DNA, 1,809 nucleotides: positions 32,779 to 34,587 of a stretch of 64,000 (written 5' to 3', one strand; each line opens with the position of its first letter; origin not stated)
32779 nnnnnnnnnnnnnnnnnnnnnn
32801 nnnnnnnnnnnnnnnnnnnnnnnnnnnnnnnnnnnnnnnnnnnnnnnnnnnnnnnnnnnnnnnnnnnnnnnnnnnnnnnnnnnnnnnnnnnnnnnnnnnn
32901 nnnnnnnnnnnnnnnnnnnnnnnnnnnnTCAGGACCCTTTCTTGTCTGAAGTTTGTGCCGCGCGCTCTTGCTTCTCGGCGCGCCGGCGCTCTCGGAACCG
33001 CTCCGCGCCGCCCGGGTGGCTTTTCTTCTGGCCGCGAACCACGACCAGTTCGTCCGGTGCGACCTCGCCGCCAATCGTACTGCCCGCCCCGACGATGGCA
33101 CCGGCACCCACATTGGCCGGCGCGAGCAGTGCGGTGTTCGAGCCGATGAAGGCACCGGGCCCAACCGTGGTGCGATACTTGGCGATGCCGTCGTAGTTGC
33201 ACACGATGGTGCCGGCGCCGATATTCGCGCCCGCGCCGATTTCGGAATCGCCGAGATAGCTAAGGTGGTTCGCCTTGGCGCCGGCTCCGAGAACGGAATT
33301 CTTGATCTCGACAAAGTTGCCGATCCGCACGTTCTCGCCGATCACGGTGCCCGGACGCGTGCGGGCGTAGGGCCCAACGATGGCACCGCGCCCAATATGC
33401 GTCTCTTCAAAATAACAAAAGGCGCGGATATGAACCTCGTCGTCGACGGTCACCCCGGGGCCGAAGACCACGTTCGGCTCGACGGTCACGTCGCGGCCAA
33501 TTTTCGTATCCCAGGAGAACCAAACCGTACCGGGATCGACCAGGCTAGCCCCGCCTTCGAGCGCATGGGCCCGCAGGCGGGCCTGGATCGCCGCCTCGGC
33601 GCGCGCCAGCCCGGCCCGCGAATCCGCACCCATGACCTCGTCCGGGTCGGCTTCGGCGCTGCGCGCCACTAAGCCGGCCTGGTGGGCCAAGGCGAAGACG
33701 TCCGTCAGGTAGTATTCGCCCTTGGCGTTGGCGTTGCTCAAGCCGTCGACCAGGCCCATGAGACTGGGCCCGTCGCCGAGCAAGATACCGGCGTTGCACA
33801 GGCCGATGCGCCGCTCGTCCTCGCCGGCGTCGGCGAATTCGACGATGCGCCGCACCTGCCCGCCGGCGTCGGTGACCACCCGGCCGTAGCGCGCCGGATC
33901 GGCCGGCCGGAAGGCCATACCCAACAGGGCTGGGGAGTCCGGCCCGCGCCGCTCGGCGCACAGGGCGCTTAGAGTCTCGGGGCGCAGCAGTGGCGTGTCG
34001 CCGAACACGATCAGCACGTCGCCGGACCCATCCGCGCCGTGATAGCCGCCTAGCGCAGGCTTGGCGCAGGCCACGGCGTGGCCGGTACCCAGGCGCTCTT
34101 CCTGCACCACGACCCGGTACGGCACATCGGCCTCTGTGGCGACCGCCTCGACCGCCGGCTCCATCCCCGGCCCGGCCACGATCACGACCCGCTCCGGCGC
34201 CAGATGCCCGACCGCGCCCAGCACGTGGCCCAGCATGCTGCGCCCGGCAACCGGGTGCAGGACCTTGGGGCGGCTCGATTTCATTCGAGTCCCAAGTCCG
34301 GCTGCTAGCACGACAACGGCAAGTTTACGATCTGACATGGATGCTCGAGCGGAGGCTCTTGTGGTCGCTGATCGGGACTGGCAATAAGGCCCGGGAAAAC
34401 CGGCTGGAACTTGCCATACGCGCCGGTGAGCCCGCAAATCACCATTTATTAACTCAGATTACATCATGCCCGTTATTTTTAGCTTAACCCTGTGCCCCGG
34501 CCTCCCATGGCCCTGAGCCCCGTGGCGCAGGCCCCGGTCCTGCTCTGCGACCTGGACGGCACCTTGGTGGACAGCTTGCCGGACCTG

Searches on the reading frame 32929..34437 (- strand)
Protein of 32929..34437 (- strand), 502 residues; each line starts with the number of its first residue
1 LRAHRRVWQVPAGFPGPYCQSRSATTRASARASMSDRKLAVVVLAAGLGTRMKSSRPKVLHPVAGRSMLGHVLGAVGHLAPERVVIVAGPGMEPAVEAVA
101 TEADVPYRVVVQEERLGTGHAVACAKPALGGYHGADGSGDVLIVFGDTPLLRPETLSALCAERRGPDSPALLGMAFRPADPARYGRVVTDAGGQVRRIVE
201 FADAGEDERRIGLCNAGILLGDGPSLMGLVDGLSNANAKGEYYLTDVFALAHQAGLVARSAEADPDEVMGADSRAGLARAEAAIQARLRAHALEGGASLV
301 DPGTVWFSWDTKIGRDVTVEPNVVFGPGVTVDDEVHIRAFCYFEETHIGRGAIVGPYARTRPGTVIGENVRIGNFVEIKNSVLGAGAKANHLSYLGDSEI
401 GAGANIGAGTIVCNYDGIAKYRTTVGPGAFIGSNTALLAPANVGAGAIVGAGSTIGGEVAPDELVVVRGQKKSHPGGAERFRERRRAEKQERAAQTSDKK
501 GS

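Call 48: search_protein_families(library=pfam, proteins=[window:32929-34437:-], max_evalue=0.0001)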
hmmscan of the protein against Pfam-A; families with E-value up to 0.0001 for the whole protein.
window:32929-34437:- (502 aa): 6 families
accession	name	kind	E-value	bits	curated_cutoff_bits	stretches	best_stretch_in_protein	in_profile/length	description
PF00132.30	Hexapep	-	2.9e-28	96.8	27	3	346-380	2-36/36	Bacterial transferase hexapeptide (six repeats)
PF12804.13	NTP_transf_3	-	5.4e-18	66.1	27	1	41-169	1-117/160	MobA-like NTP transferase domain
PF25084.1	LbH_EIF2B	-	7.8e-09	35.9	54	0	344-427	20-101/105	EIF2B subunit epsilon LbH domain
PF00483.29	NTP_transferase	-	7.9e-08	32.6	21.2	1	41-200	2-162/245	Nucleotidyl transferase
PF25087.1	GMPPB_C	-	1.4e-07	31.6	39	1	305-400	5-94/110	GMPPB C-terminal domain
PF01128.25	IspD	-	1.3e-06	28.8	27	1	40-164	2-118/221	2-C-methyl-D-erythritol 4-phosphate cytidylyltransferase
